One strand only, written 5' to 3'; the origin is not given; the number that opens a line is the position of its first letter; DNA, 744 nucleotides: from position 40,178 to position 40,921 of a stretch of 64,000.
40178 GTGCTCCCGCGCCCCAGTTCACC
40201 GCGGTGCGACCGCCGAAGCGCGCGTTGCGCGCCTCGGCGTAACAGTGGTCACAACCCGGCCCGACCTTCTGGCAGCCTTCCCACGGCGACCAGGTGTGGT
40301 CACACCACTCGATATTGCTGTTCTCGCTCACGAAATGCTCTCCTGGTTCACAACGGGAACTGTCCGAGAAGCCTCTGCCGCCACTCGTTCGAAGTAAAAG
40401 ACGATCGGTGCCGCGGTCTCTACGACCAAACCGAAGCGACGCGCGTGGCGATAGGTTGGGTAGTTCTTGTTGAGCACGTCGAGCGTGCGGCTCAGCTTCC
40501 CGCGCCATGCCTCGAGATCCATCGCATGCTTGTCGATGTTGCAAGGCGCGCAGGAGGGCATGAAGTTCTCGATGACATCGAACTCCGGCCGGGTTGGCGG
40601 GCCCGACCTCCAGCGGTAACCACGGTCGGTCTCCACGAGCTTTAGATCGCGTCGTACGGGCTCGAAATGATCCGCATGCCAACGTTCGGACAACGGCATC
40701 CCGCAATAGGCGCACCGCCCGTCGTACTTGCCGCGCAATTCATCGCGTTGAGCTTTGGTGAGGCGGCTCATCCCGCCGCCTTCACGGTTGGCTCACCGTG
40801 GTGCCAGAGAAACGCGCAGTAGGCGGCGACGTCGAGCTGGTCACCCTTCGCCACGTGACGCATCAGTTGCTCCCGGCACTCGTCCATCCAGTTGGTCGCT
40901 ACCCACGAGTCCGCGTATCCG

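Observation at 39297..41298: Three-gene translationally coupled cassette (unknown protein, HNH endonuclease, three-Cys DUF5131/Gp37-Gp68 protein) inserted between traF and traH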

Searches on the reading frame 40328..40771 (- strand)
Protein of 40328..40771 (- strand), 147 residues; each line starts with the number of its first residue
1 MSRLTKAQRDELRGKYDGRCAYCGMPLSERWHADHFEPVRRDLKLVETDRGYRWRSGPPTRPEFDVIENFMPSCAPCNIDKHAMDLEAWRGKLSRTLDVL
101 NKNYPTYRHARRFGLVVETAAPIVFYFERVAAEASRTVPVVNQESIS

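Call 4: search_protein_families(library=pfam, proteins=[window:40328-40771:-], max_evalue=0.01)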
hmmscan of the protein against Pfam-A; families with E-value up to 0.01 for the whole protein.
window:40328-40771:- (147 aa): 1 family
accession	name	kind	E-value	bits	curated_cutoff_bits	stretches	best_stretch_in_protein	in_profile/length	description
PF01844.29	HNH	-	1.6e-05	25.4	21.4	0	20-45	1-28/47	HNH endonuclease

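Call 5: search_protein_families(library=ncbifam, proteins=[window:40328-40771:-], max_evalue=0.01)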
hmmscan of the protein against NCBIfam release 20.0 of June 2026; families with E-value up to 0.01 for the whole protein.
window:40328-40771:- (147 aa): 1 family
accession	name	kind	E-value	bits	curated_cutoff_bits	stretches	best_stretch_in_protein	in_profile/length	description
TIGR02646.1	TIGR02646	subfamily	0.0012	18.9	52.15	1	9-43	16-51/144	retron system putative HNH endonuclease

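Call 6: search_protein_families(library=padloc, proteins=[window:40328-40771:-], max_evalue=0.01)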
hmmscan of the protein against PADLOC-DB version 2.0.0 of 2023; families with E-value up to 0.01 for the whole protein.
window:40328-40771:- (147 aa): 10 families
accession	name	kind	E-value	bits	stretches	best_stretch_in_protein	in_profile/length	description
PDLC00330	PtuB1|PtuB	-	1.1e-05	23.5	1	7-94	43-122/271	Unknown function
PDLC00328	PtuB1|PtuB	-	6.3e-05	20.6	1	10-82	53-118/295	Unknown function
PDLC00316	PtuB1|PtuB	-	7.1e-05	20.5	1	8-81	55-121/301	Unknown function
PDLC00315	PtuB1|PtuB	-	0.00014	19.7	1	9-85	22-80/227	Unknown function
PDLC00342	PtuB1|PtuB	-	0.00024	18.6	0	68-87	83-102/247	Unknown function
PDLC00348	PtuB1|PtuB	-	0.00044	17.8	1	8-55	43-92/198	Unknown function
PDLC00324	PtuB1|PtuB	-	0.0013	16.6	1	9-40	34-66/209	Unknown function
PDLC00292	PtuA1|PtuA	-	0.0014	15.1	1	7-82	48-119/726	AAA ATPase domain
PDLC04263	PDC-M01B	-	0.0026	15.5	0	68-84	130-146/291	-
PDLC04248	PDC-M01B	-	0.0054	14.7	0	68-84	65-81/216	-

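Call 7: search_protein_families(library=phrogs, proteins=[window:40328-40771:-], max_evalue=0.01)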
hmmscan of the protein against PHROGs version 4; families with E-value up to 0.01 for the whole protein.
window:40328-40771:- (147 aa): 7 families
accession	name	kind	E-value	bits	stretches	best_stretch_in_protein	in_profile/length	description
phrog_2118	-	DNA, RNA and nucleotide metabolism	4e-46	158.9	1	2-139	161-279/301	HNH endonuclease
phrog_1035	-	DNA, RNA and nucleotide metabolism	2.4e-11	45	1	4-97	146-226/271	endonuclease VII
phrog_2914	-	DNA, RNA and nucleotide metabolism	7.6e-06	26.8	1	4-89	82-145/190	endonuclease VII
phrog_589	-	DNA, RNA and nucleotide metabolism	3.1e-05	24.8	0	13-42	83-118/179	HNH endonuclease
phrog_338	-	DNA, RNA and nucleotide metabolism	3.5e-05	24.3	1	3-95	188-274/340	HNH endonuclease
phrog_2214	-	DNA, RNA and nucleotide metabolism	0.00026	21.2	0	5-38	181-213/429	HNH endonuclease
phrog_144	-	DNA, RNA and nucleotide metabolism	0.00094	19.9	1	10-94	77-144/175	HNH endonuclease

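Call 27: search_solved_structures(query=window:40328-40771:-, max_evalue=1, show_alignments=2)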
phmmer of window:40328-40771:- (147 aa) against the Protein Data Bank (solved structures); distinct sequences matched with E-value up to 1: 0.

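Call 79: find_homologous_proteins(query=window:40328-40771:-, max_evalue=0.00001)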
Query window:40328-40771:- (147 aa): 418 proteins with E <= 0.00001 among 437 candidates; the best 120 are listed.
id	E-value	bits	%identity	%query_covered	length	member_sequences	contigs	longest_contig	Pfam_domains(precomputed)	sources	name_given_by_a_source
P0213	9.4e-92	323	93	100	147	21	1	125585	-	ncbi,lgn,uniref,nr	ncbi:HNH endonuclease [Burkholderia vietnamiensis]|uniref:HNH endonuclease n=1 Tax=Burkholderia viet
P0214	1.1e-83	296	86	100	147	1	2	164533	PF01844.30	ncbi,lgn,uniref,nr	ncbi:HNH endonuclease [Burkholderia cepacia]|uniref:HNH endonuclease n=1 Tax=Burkholderia cepacia Ta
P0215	2.5e-77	276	84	88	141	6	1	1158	-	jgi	-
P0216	1.2e-76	274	84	88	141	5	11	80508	-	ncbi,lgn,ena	-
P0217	7.9e-76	271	84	88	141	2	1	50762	-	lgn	-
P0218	1.1e-75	271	85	89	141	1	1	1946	-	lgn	-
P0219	1.6e-73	263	80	93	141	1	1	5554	PF01844.30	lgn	-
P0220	2.1e-72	260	82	89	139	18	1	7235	-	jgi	jgi:5-methylcytosine-specific restriction endonuclease McrA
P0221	7.7e-72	258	79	88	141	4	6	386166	-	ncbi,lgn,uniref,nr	ncbi:HNH endonuclease [Burkholderia stagnalis]|uniref:HNH endonuclease n=1 Tax=Burkholderia stagnali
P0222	1.4e-70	254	79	92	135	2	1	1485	-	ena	-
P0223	8.4e-70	251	78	88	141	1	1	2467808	-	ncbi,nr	ncbi:HNH endonuclease [Burkholderia sp. JSH-S8]|nr:HNH endonuclease [Burkholderia sp. JSH-S8]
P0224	6.6e-68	245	78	91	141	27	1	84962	-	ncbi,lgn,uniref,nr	ncbi:HNH endonuclease [Burkholderia ubonensis]|uniref:HNH endonuclease n=1 Tax=Burkholderia ubonensi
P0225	8.6e-67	242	78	91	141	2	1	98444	-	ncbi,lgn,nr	ncbi:HNH endonuclease [Paraburkholderia sp. Se-20369]|nr:HNH endonuclease [Paraburkholderia sp. Se-2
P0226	1.4e-59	218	70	89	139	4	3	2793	-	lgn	-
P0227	2.1e-57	211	67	92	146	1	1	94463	-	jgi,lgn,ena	-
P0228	5.2e-55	203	65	90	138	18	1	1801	PF01844.30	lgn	-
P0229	2.0e-52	195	68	91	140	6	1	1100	PF01844.30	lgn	-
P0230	3.2e-52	194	64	90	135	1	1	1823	PF01844.30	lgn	-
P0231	4.3e-52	194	63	91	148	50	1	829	PF01844.30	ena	-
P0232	4.5e-52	194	64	90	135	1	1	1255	PF01844.30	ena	-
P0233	1.2e-51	192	63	90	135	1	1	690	PF01844.30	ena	-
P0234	1.6e-51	192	64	90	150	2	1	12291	PF01844.30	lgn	-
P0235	1.4e-50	189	63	90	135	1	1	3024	PF01844.30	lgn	-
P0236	2.9e-50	188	66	88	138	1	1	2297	PF01844.30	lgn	-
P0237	7.5e-50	187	66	93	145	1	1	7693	PF01844.30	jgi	jgi:hypothetical protein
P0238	8.6e-50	186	66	88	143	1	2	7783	PF01844.30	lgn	-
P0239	1.5e-49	186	66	88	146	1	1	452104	PF01844.30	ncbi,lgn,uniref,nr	ncbi:hypothetical protein SAMN05518669_103427 [Variovorax sp. YR634]|uniref:HNH endonuclease signatu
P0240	4.3e-49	184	63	87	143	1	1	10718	PF01844.30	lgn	-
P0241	6.4e-49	184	62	90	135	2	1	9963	PF01844.30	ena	-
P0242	1.9e-48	182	60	89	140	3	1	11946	PF01844.30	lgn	-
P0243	2.1e-48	182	63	87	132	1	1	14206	PF01844.30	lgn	-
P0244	2.4e-48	182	62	90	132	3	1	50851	PF01844.30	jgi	jgi:5-methylcytosine-specific restriction endonuclease McrA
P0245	4.2e-48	181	63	90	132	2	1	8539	PF01844.30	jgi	jgi:5-methylcytosine-specific restriction endonuclease McrA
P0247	6.9e-48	180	62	92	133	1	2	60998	PF01844.30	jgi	jgi:5-methylcytosine-specific restriction endonuclease McrA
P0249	1.4e-47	179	62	93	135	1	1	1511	PF01844.30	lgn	-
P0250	2.0e-47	179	62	88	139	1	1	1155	PF01844.30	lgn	-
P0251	3.2e-47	178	62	90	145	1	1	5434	PF01844.30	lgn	-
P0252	4.2e-47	178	64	88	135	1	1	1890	PF01844.30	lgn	-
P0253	4.4e-47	178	63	88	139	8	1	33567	PF01844.30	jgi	-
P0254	4.8e-47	178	63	88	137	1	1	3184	PF01844.30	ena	-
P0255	6.7e-47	177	63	90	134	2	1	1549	PF01844.30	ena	-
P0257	1.1e-46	176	63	89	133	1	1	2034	PF01844.30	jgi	jgi:hypothetical protein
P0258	1.3e-46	176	62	89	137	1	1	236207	PF01844.30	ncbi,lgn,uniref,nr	ncbi:HNH endonuclease signature motif containing protein [Paraburkholderia sp. J11-2]|uniref:HNH end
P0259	1.7e-46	176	60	93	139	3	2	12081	PF01844.30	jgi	jgi:hypothetical protein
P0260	1.7e-46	176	62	90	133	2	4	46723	PF01844.30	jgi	jgi:5-methylcytosine-specific restriction endonuclease McrA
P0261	2.9e-46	175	62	87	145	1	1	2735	PF01844.30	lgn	-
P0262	3.1e-46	175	60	92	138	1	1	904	PF01844.30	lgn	-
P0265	4.0e-46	175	60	93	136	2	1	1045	PF01844.30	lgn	-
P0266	4.9e-46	174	59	99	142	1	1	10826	PF01844.30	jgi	jgi:hypothetical protein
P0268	9.5e-46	173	59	90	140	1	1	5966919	PF01844.30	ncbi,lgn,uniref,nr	ncbi:HNH endonuclease [Bordetella bronchialis]|uniref:HNH endonuclease n=1 Tax=Bordetella bronchiali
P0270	1.1e-45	173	63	91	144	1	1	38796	PF01844.30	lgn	-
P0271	1.2e-45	173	63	88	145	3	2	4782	PF01844.30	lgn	-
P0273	1.4e-45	173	59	91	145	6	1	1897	PF01844.30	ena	-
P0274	1.4e-45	173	63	88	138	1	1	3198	PF01844.30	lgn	-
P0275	1.5e-45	173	61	91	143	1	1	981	PF01844.30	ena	-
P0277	2.1e-45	172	60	92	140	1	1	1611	PF01844.30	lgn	-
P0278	2.2e-45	172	60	90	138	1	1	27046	PF01844.30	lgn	-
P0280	2.3e-45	172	62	88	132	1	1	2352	PF01844.30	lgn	-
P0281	2.7e-45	172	62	88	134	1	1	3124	PF01844.30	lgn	-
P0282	2.9e-45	172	60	87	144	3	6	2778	PF01844.30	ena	-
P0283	3.0e-45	172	60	88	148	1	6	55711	PF01844.30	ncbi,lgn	-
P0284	4.7e-45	171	59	95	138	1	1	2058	PF01844.30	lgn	-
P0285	4.8e-45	171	62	86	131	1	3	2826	PF01844.30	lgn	-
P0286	4.8e-45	171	57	91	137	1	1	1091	PF01844.30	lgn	-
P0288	5.4e-45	171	62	88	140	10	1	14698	PF01844.30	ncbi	-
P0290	6.6e-45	171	63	85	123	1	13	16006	PF01844.30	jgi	jgi:5-methylcytosine-specific restriction endonuclease McrA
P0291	7.6e-45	170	59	91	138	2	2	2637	PF01844.30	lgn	-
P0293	1.8e-44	169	58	90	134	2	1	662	PF01844.30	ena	-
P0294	1.9e-44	169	59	89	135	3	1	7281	PF01844.30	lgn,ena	-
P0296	2.0e-44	169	63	88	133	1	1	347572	PF01844.30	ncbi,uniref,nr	ncbi:HNH endonuclease [Duganella sp. FT92W]|uniref:HNH endonuclease n=1 Tax=Pseudoduganella rivuli T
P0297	2.2e-44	169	58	90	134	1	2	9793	PF01844.30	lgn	-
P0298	2.7e-44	169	61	90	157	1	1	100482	PF01844.30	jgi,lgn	jgi:hypothetical protein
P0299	2.7e-44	169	56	88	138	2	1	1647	PF01844.30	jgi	-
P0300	3.3e-44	168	60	89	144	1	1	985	PF01844.30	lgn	-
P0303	3.4e-44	168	62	86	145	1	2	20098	PF01844.30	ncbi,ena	-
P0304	3.6e-44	168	59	86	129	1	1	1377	PF01844.30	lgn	-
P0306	4.3e-44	168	59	90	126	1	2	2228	PF01844.30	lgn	-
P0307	4.6e-44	168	60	87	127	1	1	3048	PF01844.30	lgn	-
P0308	4.7e-44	168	59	93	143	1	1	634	PF01844.30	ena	-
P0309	5.1e-44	168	57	90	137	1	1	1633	PF01844.30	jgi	jgi:5-methylcytosine-specific restriction endonuclease McrA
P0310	5.2e-44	168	57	90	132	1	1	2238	PF01844.30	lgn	-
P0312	5.6e-44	168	59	90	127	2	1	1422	PF01844.30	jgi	jgi:5-methylcytosine-specific restriction endonuclease McrA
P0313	5.7e-44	168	58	90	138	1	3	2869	PF01844.30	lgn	-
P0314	5.9e-44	167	57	87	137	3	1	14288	PF01844.30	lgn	-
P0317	1.2e-43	166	56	90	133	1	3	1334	PF01844.30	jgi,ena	-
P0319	1.3e-43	166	57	91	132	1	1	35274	PF01844.30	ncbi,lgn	-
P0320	1.7e-43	166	58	90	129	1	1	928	PF01844.30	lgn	-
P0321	1.7e-43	166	59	88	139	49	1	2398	PF01844.30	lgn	-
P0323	3.3e-43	165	61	90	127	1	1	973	PF01844.30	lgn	-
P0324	3.4e-43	165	60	87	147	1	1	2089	PF01844.30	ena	-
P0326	4.2e-43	165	59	87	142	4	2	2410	PF01844.30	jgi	jgi:hypothetical protein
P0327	4.3e-43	165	58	89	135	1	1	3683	PF01844.30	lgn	-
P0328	5.0e-43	164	54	91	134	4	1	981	PF01844.30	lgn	-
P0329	5.4e-43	164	57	92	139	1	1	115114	PF01844.30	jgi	jgi:5-methylcytosine-specific restriction endonuclease McrA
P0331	6.4e-43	164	57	93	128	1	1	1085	PF01844.30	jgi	jgi:5-methylcytosine-specific restriction endonuclease McrA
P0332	6.5e-43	164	60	86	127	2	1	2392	PF01844.30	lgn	-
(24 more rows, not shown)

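Call 80: find_encoding_contigs(protein=P0268, flank=5000, max_places=1)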
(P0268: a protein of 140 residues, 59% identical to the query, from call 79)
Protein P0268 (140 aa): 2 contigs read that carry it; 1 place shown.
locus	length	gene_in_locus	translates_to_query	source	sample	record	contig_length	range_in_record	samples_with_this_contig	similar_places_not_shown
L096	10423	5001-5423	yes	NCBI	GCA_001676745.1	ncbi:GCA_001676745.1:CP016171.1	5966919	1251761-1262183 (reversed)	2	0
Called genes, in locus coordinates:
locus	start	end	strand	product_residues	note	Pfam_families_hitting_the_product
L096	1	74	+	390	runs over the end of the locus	PF00078:RVT_1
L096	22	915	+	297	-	PF04381:RdgC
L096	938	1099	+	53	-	-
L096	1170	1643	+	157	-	PF13649:Methyltransf_25 (faint), PF08241:Methyltransf_11 (faint)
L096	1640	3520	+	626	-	PF00145:DNA_methylase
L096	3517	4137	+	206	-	-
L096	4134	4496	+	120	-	-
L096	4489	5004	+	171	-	-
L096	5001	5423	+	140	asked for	PF01844:HNH (faint)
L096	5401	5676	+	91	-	-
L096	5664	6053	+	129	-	-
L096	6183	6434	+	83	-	PF13986:DUF4224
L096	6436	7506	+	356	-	PF00589:Phage_integrase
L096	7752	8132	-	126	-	PF01381:HTH_3 (weak)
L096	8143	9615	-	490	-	PF00034:Cytochrom_C (faint), PF03150:CCP_MauG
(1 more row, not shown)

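Call 81: find_encoding_contigs(protein=P0239, flank=5000, max_places=1)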
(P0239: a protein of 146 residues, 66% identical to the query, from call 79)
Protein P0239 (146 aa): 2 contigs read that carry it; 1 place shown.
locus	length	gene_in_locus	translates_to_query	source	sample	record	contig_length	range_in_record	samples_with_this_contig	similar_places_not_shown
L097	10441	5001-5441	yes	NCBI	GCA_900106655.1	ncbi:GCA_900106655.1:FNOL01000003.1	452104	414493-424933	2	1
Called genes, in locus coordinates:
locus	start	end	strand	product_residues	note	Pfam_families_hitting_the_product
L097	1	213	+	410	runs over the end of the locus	PF01507:PAPS_reduct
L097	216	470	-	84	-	-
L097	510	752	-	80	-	-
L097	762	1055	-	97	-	-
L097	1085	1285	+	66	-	-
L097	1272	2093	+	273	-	-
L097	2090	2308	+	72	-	-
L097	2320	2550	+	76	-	-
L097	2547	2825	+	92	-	PF04448:DUF551 (weak)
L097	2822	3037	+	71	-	-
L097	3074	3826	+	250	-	-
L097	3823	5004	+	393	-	-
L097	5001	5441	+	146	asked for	PF01844:HNH (faint)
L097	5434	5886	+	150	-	-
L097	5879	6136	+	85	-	-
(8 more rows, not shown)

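Call 82: find_encoding_contigs(protein=P0296, flank=5000, max_places=1)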
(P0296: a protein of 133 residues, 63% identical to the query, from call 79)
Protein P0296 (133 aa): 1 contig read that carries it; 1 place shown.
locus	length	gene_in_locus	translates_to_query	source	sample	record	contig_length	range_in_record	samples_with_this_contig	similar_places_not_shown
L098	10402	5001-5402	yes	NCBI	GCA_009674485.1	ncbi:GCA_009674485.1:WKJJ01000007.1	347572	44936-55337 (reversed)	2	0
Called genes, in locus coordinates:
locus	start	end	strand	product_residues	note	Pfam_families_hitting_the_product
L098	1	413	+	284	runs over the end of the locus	-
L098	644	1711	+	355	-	PF00078:RVT_1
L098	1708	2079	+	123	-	PF10800:DUF2528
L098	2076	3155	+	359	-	-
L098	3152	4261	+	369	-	PF07505:DUF5131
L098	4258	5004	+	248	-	-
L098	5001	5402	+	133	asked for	PF01844:HNH (faint)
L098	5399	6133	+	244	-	-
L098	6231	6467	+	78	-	-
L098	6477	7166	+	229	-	-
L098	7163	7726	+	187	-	-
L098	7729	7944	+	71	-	-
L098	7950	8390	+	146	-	-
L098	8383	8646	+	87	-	-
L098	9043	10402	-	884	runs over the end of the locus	PF13510:Fer2_4, PF13237:Fer4_10 (faint), PF14697:Fer4_21 (weak), PF22117:Fer4_Nqo3, PF12838:Fer4_7, PF04879:Molybdop_Fe4S4, PF00384:Molybdopterin, PF01568:Molydop_binding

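Call 91: search_dna_similar(query=window:40328-40771:-, collection=plasmids, mode=protein, max_rows=60, max_evalue=1e-10)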
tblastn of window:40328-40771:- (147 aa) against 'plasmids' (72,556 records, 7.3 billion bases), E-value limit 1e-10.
Records with a match: 2671; places in all: 2683; records where one place covers at least 80% of the query: 2498.
Best place of each record, by identity: >=99% 1; 95-99% 2; 80-90% 3; 60-80% 1; <60% 2664.
By first word of the organism name: Klebsiella 815; Escherichia 766; Salmonella 544; Enterobacter 257; Citrobacter 144; Burkholderia 38; Raoultella 25; Leclercia 14; Serratia 14; Vibrio 13; and 20 more.
By predicted mobility (MOB-suite, as given by PLSDB): conjugative 2426; non-mobilizable 170; mobilizable 75.
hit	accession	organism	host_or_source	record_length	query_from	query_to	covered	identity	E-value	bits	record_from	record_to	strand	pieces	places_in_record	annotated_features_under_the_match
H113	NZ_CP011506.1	Burkholderia pyrrocinia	Microbe,soil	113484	1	147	100%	100.0%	7e-96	308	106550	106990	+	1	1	HNH endonuclease | hypothetical protein | phage Gp37/Gp68 family protein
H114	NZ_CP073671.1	Burkholderia cenocepacia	Homo sapiens,blood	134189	1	147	100%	97.3%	6e-93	300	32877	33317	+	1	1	HNH endonuclease | hypothetical protein | phage Gp37/Gp68 family protein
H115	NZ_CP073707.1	Burkholderia cenocepacia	Homo sapiens,blood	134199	1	147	100%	97.3%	6e-93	300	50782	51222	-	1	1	HNH endonuclease | hypothetical protein | phage Gp37/Gp68 family protein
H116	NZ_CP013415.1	Burkholderia ubonensis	soil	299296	1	134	91%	79.1%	1e-68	231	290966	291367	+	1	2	HNH endonuclease signature motif containing protein | hypothetical protein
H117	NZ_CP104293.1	Stenotrophomonas maltophilia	water,freshwater stream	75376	3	136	91%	58.2%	4e-42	154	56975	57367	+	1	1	hypothetical protein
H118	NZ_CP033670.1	Burkholderia glumae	bacterial cell,diseased rice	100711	1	146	99%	53.4%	2e-44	161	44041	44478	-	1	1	HNH endonuclease | hypothetical protein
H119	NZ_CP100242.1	Burkholderia glumae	cell culture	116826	1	146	99%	53.4%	2e-44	161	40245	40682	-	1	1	HNH endonuclease | hypothetical protein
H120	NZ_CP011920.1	Burkholderia cenocepacia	Homo sapiens,sputum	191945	1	134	91%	58.1%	2e-43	159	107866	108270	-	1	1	HNH endonuclease | hypothetical protein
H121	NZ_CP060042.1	Burkholderia cenocepacia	Soil,soil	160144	1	135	92%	56.9%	1e-43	159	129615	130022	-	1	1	HNH endonuclease signature motif containing protein | hypothetical protein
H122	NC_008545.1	Burkholderia cenocepacia HI2424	-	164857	1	135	92%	56.9%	1e-43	159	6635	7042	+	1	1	HNH endonuclease signature motif containing protein | hypothetical protein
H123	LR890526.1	Burkholderia cepacia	Homo sapiens,catheter tip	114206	1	135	92%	56.9%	4e-42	155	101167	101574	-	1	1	record has no annotation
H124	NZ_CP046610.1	Burkholderia contaminans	cell culture,cucumber rhizosphere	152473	1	135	92%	56.9%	4e-42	155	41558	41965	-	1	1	HNH endonuclease signature motif containing protein | hypothetical protein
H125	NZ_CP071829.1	Burkholderia anthina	pure culture,RoundUp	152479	1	135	92%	56.9%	4e-42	155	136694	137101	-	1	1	HNH endonuclease signature motif containing protein | hypothetical protein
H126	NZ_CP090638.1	Burkholderia contaminans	pharmaceutical solution,pharmaceutical ...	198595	1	135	92%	56.9%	4e-42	155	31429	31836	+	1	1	HNH endonuclease signature motif containing protein | hypothetical protein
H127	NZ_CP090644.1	Burkholderia contaminans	sheep,milk,milk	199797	1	135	92%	56.9%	4e-42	155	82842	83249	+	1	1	HNH endonuclease signature motif containing protein | hypothetical protein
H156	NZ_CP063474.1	Escherichia coli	chicken meat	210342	2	135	91%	46.4%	7e-31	122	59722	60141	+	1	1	HNH endonuclease signature motif containing protein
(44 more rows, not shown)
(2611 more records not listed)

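Call 93: get_annotated_region(hit=H156, flank=7000)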
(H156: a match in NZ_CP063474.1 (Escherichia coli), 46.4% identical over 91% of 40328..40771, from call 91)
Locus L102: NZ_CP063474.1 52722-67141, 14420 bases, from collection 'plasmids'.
description: Escherichia coli strain EM18-18-42 plasmid pEM18-18-42_1, complete sequence
organism: Escherichia coli (NCBI taxid 562)
taxonomy: Bacteria; Pseudomonadota; Gammaproteobacteria; Enterobacterales; Enterobacteriaceae; Escherichia; Escherichia coli
host: -; source: chicken meat; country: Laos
typing (MOB-suite, as given by PLSDB): conjugative; replicon IncFIA; relaxase MOBH; mating-pair formation MPF_F
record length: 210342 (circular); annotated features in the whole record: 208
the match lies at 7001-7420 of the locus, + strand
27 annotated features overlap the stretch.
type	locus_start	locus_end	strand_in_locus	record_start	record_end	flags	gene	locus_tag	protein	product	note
CDS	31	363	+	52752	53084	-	-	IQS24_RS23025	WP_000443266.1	hypothetical protein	-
CDS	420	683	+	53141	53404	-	-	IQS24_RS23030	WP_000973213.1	hypothetical protein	-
CDS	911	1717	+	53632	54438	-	-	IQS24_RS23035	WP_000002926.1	hypothetical protein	-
CDS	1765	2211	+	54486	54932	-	-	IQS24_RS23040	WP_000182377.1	hypothetical protein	-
CDS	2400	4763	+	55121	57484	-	-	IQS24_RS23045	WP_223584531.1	phosphoadenosine phosphosulfate reductase family protein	-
CDS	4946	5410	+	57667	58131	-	-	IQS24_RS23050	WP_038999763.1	hypothetical protein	-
CDS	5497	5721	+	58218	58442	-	-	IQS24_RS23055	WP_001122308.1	hypothetical protein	-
CDS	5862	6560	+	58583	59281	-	-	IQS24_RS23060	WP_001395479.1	hypothetical protein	-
CDS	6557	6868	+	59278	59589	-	-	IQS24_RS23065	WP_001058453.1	hypothetical protein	-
CDS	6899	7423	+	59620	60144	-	-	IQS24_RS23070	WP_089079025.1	HNH endonuclease signature motif containing protein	-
CDS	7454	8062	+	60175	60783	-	-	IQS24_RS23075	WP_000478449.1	DUF6012 family protein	-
CDS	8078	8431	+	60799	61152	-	-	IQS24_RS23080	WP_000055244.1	hypothetical protein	-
CDS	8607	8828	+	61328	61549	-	-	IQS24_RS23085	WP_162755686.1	hypothetical protein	-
CDS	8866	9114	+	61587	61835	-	-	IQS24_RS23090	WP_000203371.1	hypothetical protein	-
CDS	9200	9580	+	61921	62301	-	-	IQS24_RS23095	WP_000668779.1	hypothetical protein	-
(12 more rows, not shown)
